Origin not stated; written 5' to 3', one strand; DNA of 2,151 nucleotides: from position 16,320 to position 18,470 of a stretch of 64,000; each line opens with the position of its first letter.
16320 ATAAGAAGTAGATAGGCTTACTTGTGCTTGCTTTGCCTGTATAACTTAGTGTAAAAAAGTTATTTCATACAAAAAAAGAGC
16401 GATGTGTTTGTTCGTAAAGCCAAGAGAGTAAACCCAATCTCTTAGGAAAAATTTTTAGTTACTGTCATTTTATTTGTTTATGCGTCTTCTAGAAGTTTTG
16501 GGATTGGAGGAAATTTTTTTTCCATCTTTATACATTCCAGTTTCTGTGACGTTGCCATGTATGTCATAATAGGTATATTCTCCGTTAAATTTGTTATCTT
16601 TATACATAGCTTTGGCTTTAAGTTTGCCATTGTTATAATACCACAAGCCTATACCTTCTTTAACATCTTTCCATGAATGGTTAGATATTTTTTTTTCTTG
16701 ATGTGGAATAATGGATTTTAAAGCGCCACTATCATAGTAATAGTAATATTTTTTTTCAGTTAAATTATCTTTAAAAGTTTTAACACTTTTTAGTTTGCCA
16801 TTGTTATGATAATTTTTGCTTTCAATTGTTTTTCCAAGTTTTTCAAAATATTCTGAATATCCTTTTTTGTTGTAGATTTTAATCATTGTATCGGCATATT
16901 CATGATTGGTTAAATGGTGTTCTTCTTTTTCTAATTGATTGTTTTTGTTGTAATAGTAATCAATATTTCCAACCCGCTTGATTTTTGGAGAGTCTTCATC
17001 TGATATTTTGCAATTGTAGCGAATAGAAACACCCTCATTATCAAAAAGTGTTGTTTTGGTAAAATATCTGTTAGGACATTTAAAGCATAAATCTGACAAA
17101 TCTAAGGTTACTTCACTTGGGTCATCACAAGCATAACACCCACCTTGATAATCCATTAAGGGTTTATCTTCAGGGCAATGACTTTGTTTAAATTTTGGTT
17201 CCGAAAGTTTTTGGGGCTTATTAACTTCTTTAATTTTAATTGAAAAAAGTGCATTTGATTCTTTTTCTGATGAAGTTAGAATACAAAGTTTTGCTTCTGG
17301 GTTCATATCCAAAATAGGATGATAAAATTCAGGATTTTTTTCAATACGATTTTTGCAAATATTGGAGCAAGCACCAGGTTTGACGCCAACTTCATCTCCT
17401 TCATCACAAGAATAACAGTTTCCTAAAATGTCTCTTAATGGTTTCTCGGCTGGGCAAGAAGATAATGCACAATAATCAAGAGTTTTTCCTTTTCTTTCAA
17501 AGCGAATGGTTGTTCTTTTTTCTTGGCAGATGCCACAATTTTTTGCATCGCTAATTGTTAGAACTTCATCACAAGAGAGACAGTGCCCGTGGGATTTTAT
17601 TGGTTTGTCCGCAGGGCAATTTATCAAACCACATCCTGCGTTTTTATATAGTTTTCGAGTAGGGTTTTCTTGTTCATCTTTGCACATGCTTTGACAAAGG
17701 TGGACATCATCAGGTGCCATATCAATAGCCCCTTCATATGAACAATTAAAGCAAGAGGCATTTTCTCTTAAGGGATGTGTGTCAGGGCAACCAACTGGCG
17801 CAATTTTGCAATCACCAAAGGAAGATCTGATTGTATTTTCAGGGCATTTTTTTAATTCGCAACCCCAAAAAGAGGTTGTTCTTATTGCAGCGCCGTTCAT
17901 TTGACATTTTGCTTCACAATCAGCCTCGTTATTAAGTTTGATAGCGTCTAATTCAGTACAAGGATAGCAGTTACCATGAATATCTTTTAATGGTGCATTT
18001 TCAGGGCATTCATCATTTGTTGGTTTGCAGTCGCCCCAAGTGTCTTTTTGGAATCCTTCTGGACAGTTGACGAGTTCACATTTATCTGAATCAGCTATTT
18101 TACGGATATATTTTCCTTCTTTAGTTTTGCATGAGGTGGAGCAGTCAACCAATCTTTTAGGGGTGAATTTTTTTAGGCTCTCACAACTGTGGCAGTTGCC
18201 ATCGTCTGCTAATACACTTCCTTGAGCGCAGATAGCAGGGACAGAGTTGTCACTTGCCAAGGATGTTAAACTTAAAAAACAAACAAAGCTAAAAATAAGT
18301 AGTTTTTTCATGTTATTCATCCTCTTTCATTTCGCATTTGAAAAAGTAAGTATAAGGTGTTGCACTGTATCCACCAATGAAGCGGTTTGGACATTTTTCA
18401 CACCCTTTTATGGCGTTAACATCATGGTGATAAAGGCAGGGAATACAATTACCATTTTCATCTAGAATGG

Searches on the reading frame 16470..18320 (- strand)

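Call 47: search_protein_families(library=pfam, proteins=[window:16470-18320:-], max_evalue=0.00001)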
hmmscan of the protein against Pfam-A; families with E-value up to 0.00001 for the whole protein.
window:16470-18320:- (616 aa): 1 family
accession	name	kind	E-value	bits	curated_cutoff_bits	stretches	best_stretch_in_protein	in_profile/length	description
PF07661.19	MORN_2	-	1.3e-06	28.4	29.6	0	554-575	1-22/22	MORN repeat variant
